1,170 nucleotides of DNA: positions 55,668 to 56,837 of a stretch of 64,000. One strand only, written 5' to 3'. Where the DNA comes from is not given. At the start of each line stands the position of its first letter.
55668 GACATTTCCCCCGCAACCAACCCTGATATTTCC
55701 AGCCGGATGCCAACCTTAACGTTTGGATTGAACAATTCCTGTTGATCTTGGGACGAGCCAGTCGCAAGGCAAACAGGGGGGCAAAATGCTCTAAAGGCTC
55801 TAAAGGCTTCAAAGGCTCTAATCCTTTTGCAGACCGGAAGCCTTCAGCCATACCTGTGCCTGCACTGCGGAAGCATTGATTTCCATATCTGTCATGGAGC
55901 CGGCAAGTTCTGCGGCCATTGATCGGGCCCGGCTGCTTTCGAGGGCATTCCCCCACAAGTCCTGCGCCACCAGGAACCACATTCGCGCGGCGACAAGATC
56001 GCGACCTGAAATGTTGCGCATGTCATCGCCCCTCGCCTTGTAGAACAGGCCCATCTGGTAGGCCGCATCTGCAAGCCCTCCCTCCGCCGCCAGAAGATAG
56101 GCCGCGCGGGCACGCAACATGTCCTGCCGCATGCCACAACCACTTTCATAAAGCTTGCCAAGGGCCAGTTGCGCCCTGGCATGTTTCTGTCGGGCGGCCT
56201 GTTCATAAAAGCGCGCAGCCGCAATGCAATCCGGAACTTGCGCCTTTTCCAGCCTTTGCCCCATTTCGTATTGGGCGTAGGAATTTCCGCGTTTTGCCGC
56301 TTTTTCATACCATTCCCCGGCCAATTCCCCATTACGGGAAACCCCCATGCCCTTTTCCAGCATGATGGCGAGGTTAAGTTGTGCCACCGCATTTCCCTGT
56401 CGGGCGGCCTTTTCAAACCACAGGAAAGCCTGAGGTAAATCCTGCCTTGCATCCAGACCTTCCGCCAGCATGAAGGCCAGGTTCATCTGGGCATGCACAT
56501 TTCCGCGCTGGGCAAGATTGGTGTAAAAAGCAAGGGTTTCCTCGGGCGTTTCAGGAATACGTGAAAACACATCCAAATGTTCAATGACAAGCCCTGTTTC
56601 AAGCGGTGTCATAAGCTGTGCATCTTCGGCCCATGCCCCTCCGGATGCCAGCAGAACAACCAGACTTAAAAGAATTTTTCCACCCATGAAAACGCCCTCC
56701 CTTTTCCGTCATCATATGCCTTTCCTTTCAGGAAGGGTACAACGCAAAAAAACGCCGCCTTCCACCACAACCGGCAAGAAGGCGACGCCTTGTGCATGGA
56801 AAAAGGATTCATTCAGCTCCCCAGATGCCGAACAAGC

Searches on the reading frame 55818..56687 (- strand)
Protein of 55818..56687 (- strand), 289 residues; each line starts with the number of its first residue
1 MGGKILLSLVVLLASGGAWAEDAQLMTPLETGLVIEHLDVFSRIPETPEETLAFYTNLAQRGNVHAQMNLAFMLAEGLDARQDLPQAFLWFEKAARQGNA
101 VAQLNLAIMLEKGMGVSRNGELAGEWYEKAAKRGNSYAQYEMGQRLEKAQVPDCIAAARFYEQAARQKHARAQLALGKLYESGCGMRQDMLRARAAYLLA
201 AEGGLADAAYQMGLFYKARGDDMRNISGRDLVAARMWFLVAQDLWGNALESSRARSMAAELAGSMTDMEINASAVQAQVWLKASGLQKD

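Call 23: search_protein_families(library=pfam, proteins=[window:55818-56687:-])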
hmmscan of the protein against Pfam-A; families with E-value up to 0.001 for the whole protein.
window:55818-56687:- (289 aa): 1 family
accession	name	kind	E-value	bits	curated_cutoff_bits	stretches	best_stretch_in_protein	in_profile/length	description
PF08238.18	Sel1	-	4.6e-23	81.2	30.7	2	100-135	1-36/36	Sel1 repeat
